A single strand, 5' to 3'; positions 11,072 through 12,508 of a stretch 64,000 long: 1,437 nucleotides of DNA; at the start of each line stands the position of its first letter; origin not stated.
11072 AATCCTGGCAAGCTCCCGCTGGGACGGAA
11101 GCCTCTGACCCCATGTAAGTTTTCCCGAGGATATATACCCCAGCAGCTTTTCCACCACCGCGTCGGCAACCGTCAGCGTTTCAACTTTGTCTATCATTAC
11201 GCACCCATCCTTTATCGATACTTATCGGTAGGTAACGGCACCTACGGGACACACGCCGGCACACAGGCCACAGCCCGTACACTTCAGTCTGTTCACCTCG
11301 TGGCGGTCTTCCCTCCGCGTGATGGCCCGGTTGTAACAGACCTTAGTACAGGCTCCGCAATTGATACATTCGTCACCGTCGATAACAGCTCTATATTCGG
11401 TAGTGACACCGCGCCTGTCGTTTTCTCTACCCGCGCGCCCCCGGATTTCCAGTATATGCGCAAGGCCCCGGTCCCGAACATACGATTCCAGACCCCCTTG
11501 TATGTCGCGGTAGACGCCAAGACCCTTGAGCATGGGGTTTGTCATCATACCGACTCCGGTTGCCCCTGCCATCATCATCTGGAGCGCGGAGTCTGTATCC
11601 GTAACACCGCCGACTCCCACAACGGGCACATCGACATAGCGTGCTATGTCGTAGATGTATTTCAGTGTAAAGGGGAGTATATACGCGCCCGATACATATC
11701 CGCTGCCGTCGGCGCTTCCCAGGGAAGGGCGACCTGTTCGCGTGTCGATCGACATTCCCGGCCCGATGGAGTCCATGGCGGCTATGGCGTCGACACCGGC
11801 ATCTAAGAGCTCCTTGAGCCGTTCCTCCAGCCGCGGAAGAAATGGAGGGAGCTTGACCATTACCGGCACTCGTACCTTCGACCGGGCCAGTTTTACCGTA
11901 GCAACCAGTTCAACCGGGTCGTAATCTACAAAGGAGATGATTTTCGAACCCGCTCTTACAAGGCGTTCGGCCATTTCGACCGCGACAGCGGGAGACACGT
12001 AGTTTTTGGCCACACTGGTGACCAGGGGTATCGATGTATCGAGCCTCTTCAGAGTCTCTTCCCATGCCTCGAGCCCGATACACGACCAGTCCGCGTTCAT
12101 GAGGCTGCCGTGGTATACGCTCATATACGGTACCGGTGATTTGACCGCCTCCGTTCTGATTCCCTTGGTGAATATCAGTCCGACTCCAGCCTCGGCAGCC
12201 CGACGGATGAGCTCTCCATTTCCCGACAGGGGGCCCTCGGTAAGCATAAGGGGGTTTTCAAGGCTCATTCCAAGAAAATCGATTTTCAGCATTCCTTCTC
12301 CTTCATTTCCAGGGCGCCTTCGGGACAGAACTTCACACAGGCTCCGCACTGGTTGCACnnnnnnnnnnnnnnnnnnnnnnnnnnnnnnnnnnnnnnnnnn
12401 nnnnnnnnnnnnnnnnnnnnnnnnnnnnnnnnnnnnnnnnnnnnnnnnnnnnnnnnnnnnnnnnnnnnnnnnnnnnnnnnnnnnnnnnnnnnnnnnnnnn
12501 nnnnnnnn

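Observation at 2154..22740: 20-kb single-strand anaerobic purine/nucleoside catabolic supercluster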

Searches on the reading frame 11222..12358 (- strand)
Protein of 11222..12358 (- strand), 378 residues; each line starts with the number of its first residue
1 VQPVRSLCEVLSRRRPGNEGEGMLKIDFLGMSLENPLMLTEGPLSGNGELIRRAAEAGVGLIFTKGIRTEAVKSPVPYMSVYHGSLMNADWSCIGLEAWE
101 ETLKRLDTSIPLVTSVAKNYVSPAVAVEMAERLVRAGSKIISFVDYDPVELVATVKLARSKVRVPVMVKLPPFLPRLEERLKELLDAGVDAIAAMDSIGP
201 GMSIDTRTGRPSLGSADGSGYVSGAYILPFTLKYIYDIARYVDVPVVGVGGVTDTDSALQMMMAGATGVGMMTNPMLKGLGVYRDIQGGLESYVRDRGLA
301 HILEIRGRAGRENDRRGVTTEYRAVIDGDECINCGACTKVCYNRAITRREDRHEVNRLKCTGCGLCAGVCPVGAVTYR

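Call 3: search_protein_families(library=pfam, proteins=[window:11222-12358:-])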
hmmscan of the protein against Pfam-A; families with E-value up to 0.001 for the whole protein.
window:11222-12358:- (378 aa): 13 families
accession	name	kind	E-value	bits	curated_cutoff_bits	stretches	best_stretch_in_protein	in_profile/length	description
PF01180.27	DHO_dh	-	2.8e-22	79.7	27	1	156-292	150-289/291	Dihydroorotate dehydrogenase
PF00037.32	Fer4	-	2.2e-13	49.8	21.1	2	354-376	2-24/24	4Fe-4S binding domain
PF14697.11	Fer4_21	-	1.8e-12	47.6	35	1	324-375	1-57/59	4Fe-4S dicluster domain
PF12838.12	Fer4_7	-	2.1e-09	38.1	27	1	331-374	2-52/52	4Fe-4S dicluster domain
PF12797.12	Fer4_2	-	9.7e-09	35.1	24.5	1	354-372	4-22/22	4Fe-4S binding domain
PF12837.12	Fer4_6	-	1.7e-08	34.4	25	1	354-374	3-23/24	4Fe-4S binding domain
PF13237.11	Fer4_10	-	3.7e-08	33.6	25.5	1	324-371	2-53/53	4Fe-4S dicluster domain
PF13187.11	Fer4_9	-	3.7e-07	30.5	27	1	330-374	1-51/52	4Fe-4S dicluster domain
PF25160.1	LdpA_Fe-S-bd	-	7.3e-05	22.9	27.6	1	336-376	8-44/49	LdpA Fe-S cluster-binding domain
PF12800.12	Fer4_4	-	0.00017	22.1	24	0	359-373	3-17/17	4Fe-4S binding domain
PF12798.12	Fer4_3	-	0.00027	22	27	0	360-374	1-15/15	4Fe-4S binding domain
PF13183.11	Fer4_8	-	0.00036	21.4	27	0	359-374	4-19/68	4Fe-4S dicluster domain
PF13484.11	Fer4_16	-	0.00038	21.6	30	0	330-352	1-21/66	4Fe-4S double cluster binding domain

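Call 5: search_protein_families(library=ncbifam, proteins=[window:11222-12358:-], max_evalue=0.00001)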
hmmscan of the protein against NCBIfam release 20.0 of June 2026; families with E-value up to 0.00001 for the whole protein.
window:11222-12358:- (378 aa): 46 families (the best 25 are shown)
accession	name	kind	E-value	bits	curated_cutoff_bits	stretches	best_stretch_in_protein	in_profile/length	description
NF006183.0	PRK08318.1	equivalog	1.1e-43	149.6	335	1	151-375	156-395/422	NAD-dependent dihydropyrimidine dehydrogenase subunit PreA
TIGR01037.2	pyrD_sub1_fam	subfamily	8.1e-38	130.2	270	1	24-309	1-299/300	dihydroorotate dehydrogenase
NF005574.0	PRK07259.1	equivalog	1.5e-35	122.6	269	1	23-309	4-302/304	dihydroorotate dehydrogenase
NF041011.1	dihydoor_dh_Arch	equivalog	7.8e-30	103.9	330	1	29-309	4-287/289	dihydroorotate dehydrogenase PyrD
NF005741.0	PRK07565.1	subfamily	2.1e-19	69.8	303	1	24-315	4-312/335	dihydroorotate dehydrogenase-like protein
NF002702.0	PRK02506.1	equivalog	2.1e-14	53.4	301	1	146-308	142-308/313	dihydroorotate oxidase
NF058577.1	FdxA_fam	equivalog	1.7e-12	47.3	65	1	328-374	6-52/52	4Fe-4S ferredoxin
NF003652.0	PRK05286.2-5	equivalog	2.2e-12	46.9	267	1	152-301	202-351/353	quinone-dependent dihydroorotate dehydrogenase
NF003645.0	PRK05286.1-2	equivalog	4.9e-11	42.1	366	1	154-309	196-354/359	quinone-dependent dihydroorotate dehydrogenase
TIGR02179.1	PorD_KorD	subfamily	5.5e-11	42.4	60.05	1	321-376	17-73/78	2-oxoacid:acceptor oxidoreductase, delta subunit, pyruvate/2-ketoisovalerate family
TIGR01944.1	rnfB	subfamily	5.6e-11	42.3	68.7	1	272-376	60-161/190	RnfABCDGE type electron transport complex subunit B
NF040684.1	PorD_Arch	equivalog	7.3e-11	42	120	1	315-376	18-80/85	pyruvate synthase subunit PorD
TIGR02700.1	flavo_MJ0208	hypoth_equivalog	3.2e-10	39.7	251.35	1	318-375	137-194/234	dihydromethanopterin reductase (acceptor)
NF045790.1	OxalOxreddelta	equivalog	4e-10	39.3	230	1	312-376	241-307/316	oxalate oxidoreductase subunit delta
NF040770.1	hetero_SS_HdrA2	exception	8.3e-10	37.4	1100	1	321-377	569-625/777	CoB-CoM heterodisulfide reductase HdrA2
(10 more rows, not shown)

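Call 10: find_encoding_contigs(protein=window:11222-12358:-, flank=10000, max_places=6)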
Protein window:11222-12358:- (378 aa): no gene with exactly this product is on record in the collection.

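Call 11: find_related_loci(query=window:11222-12358:-, collection=genome_contigs, flank=10000)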
Query window:11222-12358:- (378 aa) in genome_contigs; peptide patterns used: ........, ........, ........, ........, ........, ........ (x = any residue, [..] = any of these).
37 stretches matched a pattern; 5 encode a relative of the query (tblastn E <= 1e-3); 5 distinct loci.
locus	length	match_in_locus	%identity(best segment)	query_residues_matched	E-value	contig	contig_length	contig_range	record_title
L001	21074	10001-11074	65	20-377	5e-160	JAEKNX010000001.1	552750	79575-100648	MAG: Spirochaetales bacterium isolate bin_125 NODE_6_length_552750_cov_46.679129, whole genome shotgun sequence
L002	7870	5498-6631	66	1-378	8e-154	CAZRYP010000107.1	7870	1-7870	MAG TPA_asm: uncultured Treponemataceae bacterium isolate SRP062349_co5_159 genome assembly, contig: NODE_5062_length_78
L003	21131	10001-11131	63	1-377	2e-152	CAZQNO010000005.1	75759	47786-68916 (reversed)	MAG TPA_asm: uncultured Spirochaetaceae bacterium isolate binchicken_co8_343 genome assembly, contig: NODE_185_length_75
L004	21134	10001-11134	64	1-378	1e-150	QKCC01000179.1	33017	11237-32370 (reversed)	MAG: Spirochaetales bacterium isolate SZUA-414 scaffold_4137, whole genome shotgun sequence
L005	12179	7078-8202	61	1-377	5e-143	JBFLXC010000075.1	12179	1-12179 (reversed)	MAG: Spirochaetota bacterium isolate MAG048 MAG048_75, whole genome shotgun sequence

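Call 21: search_solved_structures(query=window:11222-12358:-, max_evalue=1e-8)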
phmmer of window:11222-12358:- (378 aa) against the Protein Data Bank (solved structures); distinct sequences matched with E-value up to 1e-8: 21.
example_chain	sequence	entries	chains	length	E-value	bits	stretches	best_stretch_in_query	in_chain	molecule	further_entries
5ksw_A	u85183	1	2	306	2.9e-16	63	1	28-273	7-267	Dihydroorotate dehydrogenase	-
1ep1_A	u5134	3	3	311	7e-16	61.7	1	145-273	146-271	DIHYDROOROTATE DEHYDROGENASE B (PYRD SUBUNIT)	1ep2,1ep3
7m31_A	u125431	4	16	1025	1.1e-15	61.1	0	148-328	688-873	Dihydropyrimidine dehydrogenase [NADP(+)]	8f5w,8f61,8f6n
1gt8_A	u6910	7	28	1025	1.1e-15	61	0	148-328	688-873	DIHYDROPYRIMIDINE DEHYDROGENASE | Dihydropyrimidine dehydrogenase [NADP(+)]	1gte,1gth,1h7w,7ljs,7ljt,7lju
1h7x_A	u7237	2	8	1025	1.4e-15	60.8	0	148-328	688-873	DIHYDROPYRIMIDINE DEHYDROGENASE | Dihydropyrimidine dehydrogenase [NADP(+)]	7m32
5ue9_A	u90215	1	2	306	1.7e-15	60.4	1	146-273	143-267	Dihydroorotate dehydrogenase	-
9sw6_G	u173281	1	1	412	6.7e-11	45.3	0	323-375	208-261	Polyferredoxin protein MvhB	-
5xfv_A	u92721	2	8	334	8.2e-10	41.8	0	162-309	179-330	Dihydroorotate dehydrogenase (fumarate)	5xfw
2b4g_A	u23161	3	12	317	1.1e-09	41.3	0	162-309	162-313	dihydroorotate dehydrogenase | Dihydroorotate dehydrogenase (fumarate)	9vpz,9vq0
9vpr_A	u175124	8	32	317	1.1e-09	41.3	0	162-309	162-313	Dihydroorotate dehydrogenase (fumarate)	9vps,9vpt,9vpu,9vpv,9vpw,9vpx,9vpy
5t5i_F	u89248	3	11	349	2e-09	40.5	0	324-376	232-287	Tungsten formylmethanofuran dehydrogenase subunit fwdF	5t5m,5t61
8rvv_A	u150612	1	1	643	5.1e-09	39.1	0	323-375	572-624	H(2):CoB-CoM heterodisulfide,ferredoxin reductase subunit A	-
8rvu_a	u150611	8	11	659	5.6e-09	39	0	323-375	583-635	H(2):CoB-CoM heterodisulfide,ferredoxin reductase subunit A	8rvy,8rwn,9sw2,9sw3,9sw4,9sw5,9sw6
1jrc_A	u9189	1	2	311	5.7e-09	39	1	162-308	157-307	dihydroorotate dehydrogenase A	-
1jub_A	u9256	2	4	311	5.9e-09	38.9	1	162-308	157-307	dihydroorotate dehydrogenase A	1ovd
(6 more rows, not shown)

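Call 25: find_homologous_proteins(query=window:11222-12358:-, max_evalue=1e-20)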
Query window:11222-12358:- (378 aa): 182 proteins with E <= 1e-20 among 8000 candidates; the best 120 are listed.
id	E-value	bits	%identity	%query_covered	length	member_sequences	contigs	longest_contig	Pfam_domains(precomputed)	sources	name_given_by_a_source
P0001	4.5e-234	795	100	94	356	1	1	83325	PF14697.12,PF12797.13,PF12837.13,PF00037.33,PF01180.28,PF12838.13,PF13237.12,PF13187.12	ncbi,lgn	-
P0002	3.5e-180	617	78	92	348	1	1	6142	PF14697.12,PF12797.13,PF12837.13,PF00037.33,PF01180.28,PF12838.13,PF13237.12,PF13187.12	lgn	-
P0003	6.6e-157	541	65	96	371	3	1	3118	PF14697.12,PF12797.13,PF12837.13,PF00037.33,PF01180.28,PF12838.13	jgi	-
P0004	6.5e-155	534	69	94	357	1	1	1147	PF14697.12,PF12797.13,PF12837.13,PF00037.33,PF01180.28,PF12838.13,PF13237.12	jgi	-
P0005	2.8e-154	532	66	94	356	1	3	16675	PF14697.12,PF12797.13,PF12837.13,PF00037.33,PF01180.28,PF12838.13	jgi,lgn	jgi:dihydroorotate dehydrogenase/NAD-dependent dihydropyrimidine dehydrogenase PreA subunit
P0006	2.5e-153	529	67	94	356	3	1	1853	PF14697.12,PF12837.13,PF00037.33,PF01180.28,PF12838.13,PF25160.2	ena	-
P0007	5.5e-153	528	68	94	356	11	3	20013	PF14697.12,PF12837.13,PF00037.33,PF01180.28,PF12838.13,PF25160.2,PF13237.12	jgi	-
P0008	5.8e-153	528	65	94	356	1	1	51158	PF14697.12,PF12797.13,PF12837.13,PF00037.33,PF01180.28,PF12838.13,PF13237.12,PF13187.12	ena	-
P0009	6.4e-152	524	66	94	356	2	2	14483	PF14697.12,PF00037.33,PF01180.28,PF25160.2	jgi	-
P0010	8.1e-152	524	65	94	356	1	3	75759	PF14697.12,PF12797.13,PF12837.13,PF00037.33,PF01180.28,PF12838.13,PF13237.12,PF13187.12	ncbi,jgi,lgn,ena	jgi:dihydroorotate dehydrogenase (NAD+) catalytic subunit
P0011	1.0e-151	524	65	94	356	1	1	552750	PF14697.12,PF12797.13,PF12837.13,PF00037.33,PF01180.28,PF12838.13,PF13187.12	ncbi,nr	ncbi:MAG: 4Fe-4S binding protein [Spirochaetales bacterium]|nr:4Fe-4S binding protein [Spirochaetale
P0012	3.4e-151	522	67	94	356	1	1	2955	PF14697.12,PF12797.13,PF12837.13,PF00037.33,PF01180.28,PF12838.13,PF13237.12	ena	-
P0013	5.8e-150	518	67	94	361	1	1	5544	PF14697.12,PF12837.13,PF00037.33,PF01180.28,PF12838.13,PF25160.2,PF13237.12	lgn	-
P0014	1.2e-149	517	66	94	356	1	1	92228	PF14697.12,PF12837.13,PF00037.33,PF01180.28,PF12838.13,PF25160.2,PF13237.12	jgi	jgi:dihydroorotate dehydrogenase (fumarate)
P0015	2.6e-149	516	65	94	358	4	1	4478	PF14697.12,PF12797.13,PF03060.22,PF12837.13,PF00037.33,PF01180.28,PF12838.13,PF25160.2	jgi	jgi:dihydroorotate dehydrogenase (fumarate)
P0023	4.2e-146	505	63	94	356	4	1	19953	PF14697.12,PF12797.13,PF12837.13,PF00037.33,PF01180.28,PF12838.13,PF13187.12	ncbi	-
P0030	1.1e-143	497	61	94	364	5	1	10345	PF14697.12,PF12797.13,PF12837.13,PF00037.33,PF01180.28,PF12838.13,PF25160.2,PF13237.12,PF13187.12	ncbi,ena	-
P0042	7.3e-140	485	61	94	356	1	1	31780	PF14697.12,PF12837.13,PF00037.33,PF01180.28,PF12838.13,PF13187.12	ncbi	-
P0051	2.3e-137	476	60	94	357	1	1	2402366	PF14697.12,PF12797.13,PF12837.13,PF00037.33,PF01180.28,PF12838.13,PF25160.2,PF13237.12,PF13187.12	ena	-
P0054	4.5e-136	472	60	94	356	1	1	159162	PF14697.12,PF12837.13,PF00037.33,PF01180.28,PF12838.13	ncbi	-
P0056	3.1e-134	466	58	94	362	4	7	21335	PF14697.12,PF04481.19,PF12797.13,PF12837.13,PF00037.33,PF01180.28,PF12838.13,PF25160.2,PF13187.12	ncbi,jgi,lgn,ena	-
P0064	6.9e-132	458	57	94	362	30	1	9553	PF14697.12,PF12797.13,PF12837.13,PF00037.33,PF01180.28,PF12838.13,PF25160.2,PF13237.12,PF13187.12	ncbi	-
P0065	1.0e-131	458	57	94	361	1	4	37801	PF14697.12,PF04481.19,PF12797.13,PF12837.13,PF00037.33,PF01180.28,PF12838.13,PF13237.12,PF13183.12,PF13187.12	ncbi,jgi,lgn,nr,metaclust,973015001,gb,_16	ncbi:MAG TPA: hypothetical protein DCK79_03635 [Candidatus Atribacteria bacterium]|jgi:dihydroorotat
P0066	1.1e-131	458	59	94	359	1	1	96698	PF14697.12,PF12797.13,PF12837.13,PF00037.33,PF01180.28,PF12838.13,PF13187.12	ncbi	-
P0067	1.6e-131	457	59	94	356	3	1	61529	PF14697.12,PF12797.13,PF12837.13,PF00037.33,PF01180.28,PF12838.13,PF25160.2,PF13187.12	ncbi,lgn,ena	-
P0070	6.0e-129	449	58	94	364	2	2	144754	PF14697.12,PF12797.13,PF12837.13,PF00037.33,PF01180.28,PF12838.13,PF13187.12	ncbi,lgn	-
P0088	4.5e-112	393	53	93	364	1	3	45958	PF14697.12,PF12797.13,PF12837.13,PF00037.33,PF01180.28,PF12838.13,PF13237.12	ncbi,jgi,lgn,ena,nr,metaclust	ncbi:MAG: hypothetical protein AMJ93_12055 [Anaerolineae bacterium SM23_84]|nr:MAG: hypothetical pro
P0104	1.8e-109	385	50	93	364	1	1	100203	PF14697.12,PF12797.13,PF12837.13,PF00037.33,PF01180.28,PF12838.13,PF13237.12,PF13187.12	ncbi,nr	ncbi:MAG: 4Fe-4S binding protein [Chloroflexota bacterium]|nr:4Fe-4S binding protein [Chloroflexota 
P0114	6.1e-108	380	48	93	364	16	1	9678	PF14697.12,PF12797.13,PF12837.13,PF00037.33,PF01180.28,PF12838.13,PF25160.2,PF13237.12,PF13183.12,PF12800.13,PF13187.12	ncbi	-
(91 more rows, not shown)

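Call 26: find_encoding_contigs(protein=P0001, flank=2000, max_places=2)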
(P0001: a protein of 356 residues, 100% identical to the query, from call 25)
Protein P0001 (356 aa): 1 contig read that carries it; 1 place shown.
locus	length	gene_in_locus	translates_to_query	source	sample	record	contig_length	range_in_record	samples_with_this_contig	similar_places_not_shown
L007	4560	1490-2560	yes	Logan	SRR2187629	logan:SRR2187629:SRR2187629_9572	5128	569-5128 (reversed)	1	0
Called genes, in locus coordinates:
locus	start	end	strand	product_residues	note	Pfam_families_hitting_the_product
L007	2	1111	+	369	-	?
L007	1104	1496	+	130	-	PF00037:Fer4 (faint), PF12797:Fer4_2 (faint), PF13484:Fer4_16 (faint), PF14697:Fer4_21 (faint), PF13237:Fer4_10, PF12838:Fer4_7 (weak), PF13187:Fer4_9 (weak), PF25160:LdpA_Fe-S-bd (weak), +5 more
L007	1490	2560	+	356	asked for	PF01180:DHO_dh, PF12797:Fer4_2 (faint), PF12837:Fer4_6 (faint), PF13237:Fer4_10, PF12838:Fer4_7, PF13187:Fer4_9 (weak), PF14697:Fer4_21, PF00037:Fer4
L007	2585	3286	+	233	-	PF00392:GntR, PF07729:FCD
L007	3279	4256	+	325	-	PF00389:2-Hacid_dh, PF02826:2-Hacid_dh_C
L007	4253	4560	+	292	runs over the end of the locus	?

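Call 27: find_encoding_contigs(protein=P0065, flank=10000, max_places=2)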
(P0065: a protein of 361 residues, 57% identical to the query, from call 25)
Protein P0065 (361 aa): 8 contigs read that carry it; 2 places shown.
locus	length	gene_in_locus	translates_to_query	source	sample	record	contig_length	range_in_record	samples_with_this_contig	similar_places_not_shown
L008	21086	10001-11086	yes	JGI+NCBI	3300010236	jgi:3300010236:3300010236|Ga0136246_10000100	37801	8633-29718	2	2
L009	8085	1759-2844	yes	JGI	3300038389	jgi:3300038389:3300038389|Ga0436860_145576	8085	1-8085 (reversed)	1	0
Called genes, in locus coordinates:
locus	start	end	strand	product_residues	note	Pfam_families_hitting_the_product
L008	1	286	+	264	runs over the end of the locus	PF03328:HpcH_HpaI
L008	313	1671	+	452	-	PF01979:Amidohydro_1, PF07969:Amidohydro_3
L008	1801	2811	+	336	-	PF02608:Bmp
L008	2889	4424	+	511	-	PF00005:ABC_tran, PF13304:AAA_21 (faint), PF00005:ABC_tran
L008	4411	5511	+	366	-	PF02653:BPD_transp_2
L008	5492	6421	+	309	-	PF02653:BPD_transp_2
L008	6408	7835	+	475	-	PF01979:Amidohydro_1, PF07969:Amidohydro_3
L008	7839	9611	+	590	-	PF02730:AFOR_N, PF01314:AFOR_C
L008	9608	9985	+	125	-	PF00037:Fer4 (faint), PF12797:Fer4_2 (faint), PF12837:Fer4_6 (faint), PF12838:Fer4_7 (weak), PF13187:Fer4_9 (weak), PF14697:Fer4_21 (weak), PF12838:Fer4_7 (weak), PF25160:LdpA_Fe-S-bd (weak), +5 more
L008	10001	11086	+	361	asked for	PF01180:DHO_dh, PF04481:DUF561 (faint), PF13183:Fer4_8 (faint), PF12838:Fer4_7, PF13237:Fer4_10 (weak), PF14697:Fer4_21, PF13187:Fer4_9 (weak), PF00037:Fer4 (weak), +2 more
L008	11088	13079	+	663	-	PF00456:Transketolase_N, PF13292:DXP_synthase_N, PF00676:E1_dh, PF02779:Transket_pyr, PF02780:Transketolase_C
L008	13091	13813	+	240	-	PF00392:GntR, PF07729:FCD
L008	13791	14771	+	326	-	PF00389:2-Hacid_dh, PF22660:RS_preATP-grasp-like (faint), PF02826:2-Hacid_dh_C, PF03446:NAD_binding_2 (weak)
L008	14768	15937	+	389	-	PF04389:Peptidase_M28 (weak), PF01546:Peptidase_M20, PF07687:M20_dimer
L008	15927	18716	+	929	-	PF00111:Fer2 (weak), PF13085:Fer2_3, PF01799:Fer2_2, PF01315:Ald_Xan_dh_C, PF02738:MoCoBD_1, PF20256:MoCoBD_2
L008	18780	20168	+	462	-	PF01979:Amidohydro_1, PF07969:Amidohydro_3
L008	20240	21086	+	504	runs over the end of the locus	PF00171:Aldedh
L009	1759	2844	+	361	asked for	PF01180:DHO_dh, PF04481:DUF561 (faint), PF13183:Fer4_8 (faint), PF12838:Fer4_7, PF13237:Fer4_10 (weak), PF14697:Fer4_21, PF13187:Fer4_9 (weak), PF00037:Fer4 (weak), +2 more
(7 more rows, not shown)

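Call 28: find_encoding_contigs(protein=P0088, flank=10000, max_places=2)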
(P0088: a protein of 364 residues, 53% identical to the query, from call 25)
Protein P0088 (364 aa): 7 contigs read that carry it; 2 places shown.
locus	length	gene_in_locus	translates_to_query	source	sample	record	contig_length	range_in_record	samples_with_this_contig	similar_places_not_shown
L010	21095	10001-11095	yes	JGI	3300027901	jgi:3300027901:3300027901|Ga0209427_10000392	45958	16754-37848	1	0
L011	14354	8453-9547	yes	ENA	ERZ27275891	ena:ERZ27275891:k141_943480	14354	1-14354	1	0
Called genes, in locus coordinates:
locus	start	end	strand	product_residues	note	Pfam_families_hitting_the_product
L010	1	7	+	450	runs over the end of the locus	PF01979:Amidohydro_1, PF07969:Amidohydro_3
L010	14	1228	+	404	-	PF04389:Peptidase_M28 (faint), PF01546:Peptidase_M20, PF07687:M20_dimer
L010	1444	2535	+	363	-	PF02608:Bmp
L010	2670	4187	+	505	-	PF00005:ABC_tran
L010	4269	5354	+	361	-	PF02653:BPD_transp_2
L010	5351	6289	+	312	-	PF02653:BPD_transp_2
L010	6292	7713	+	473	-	PF01979:Amidohydro_1, PF07969:Amidohydro_3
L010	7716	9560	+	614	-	PF02730:AFOR_N, PF01314:AFOR_C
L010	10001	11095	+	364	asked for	PF01180:DHO_dh, PF12838:Fer4_7 (faint), PF00037:Fer4 (weak), PF12797:Fer4_2 (faint), PF12837:Fer4_6 (faint), PF13237:Fer4_10 (weak), PF14697:Fer4_21, PF00037:Fer4 (weak)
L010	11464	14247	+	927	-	PF00111:Fer2 (weak), PF01799:Fer2_2, PF01315:Ald_Xan_dh_C, PF02738:MoCoBD_1, PF20256:MoCoBD_2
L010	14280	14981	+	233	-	PF00106:adh_short, PF01370:Epimerase (faint), PF08659:KR, PF13561:adh_short_C2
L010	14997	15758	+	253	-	PF00106:adh_short, PF08659:KR, PF13561:adh_short_C2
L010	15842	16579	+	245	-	PF03737:RraA-like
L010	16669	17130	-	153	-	-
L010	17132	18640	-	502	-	PF00171:Aldedh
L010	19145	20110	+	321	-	PF00696:AA_kinase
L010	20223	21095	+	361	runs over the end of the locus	PF00291:PALP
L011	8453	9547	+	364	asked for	PF01180:DHO_dh, PF12838:Fer4_7 (faint), PF00037:Fer4 (weak), PF12797:Fer4_2 (faint), PF12837:Fer4_6 (faint), PF13237:Fer4_10 (weak), PF14697:Fer4_21, PF00037:Fer4 (weak)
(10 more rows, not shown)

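Call 31: find_encoding_contigs(protein=P0051, flank=10000, max_places=1)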
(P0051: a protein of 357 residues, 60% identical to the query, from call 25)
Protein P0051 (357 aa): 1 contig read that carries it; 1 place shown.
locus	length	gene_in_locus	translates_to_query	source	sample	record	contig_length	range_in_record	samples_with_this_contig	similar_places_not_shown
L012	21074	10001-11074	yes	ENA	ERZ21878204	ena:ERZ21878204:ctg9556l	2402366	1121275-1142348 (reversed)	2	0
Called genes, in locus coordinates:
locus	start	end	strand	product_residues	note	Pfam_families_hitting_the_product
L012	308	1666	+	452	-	PF01979:Amidohydro_1, PF07969:Amidohydro_3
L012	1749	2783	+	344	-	PF02608:Bmp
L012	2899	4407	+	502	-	PF00005:ABC_tran, PF13304:AAA_21 (faint), PF00005:ABC_tran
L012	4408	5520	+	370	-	PF02653:BPD_transp_2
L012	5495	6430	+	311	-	PF02653:BPD_transp_2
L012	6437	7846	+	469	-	PF01979:Amidohydro_1, PF07969:Amidohydro_3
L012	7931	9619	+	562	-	PF02730:AFOR_N, PF01314:AFOR_C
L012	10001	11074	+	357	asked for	PF13237:Fer4_10 (faint), PF01180:DHO_dh, PF12838:Fer4_7 (weak), PF13187:Fer4_9 (weak), PF14697:Fer4_21, PF25160:LdpA_Fe-S-bd (weak), PF00037:Fer4, PF12837:Fer4_6 (weak), +1 more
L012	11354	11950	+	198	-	PF07729:FCD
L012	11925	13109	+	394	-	PF04389:Peptidase_M28 (weak), PF01546:Peptidase_M20, PF07687:M20_dimer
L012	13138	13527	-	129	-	PF01850:PIN, PF13638:PIN_4 (weak)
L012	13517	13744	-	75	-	-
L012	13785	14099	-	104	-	-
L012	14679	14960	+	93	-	-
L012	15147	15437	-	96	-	PF15731:MqsA_antitoxin (weak), PF01381:HTH_3, PF13560:HTH_31 (weak)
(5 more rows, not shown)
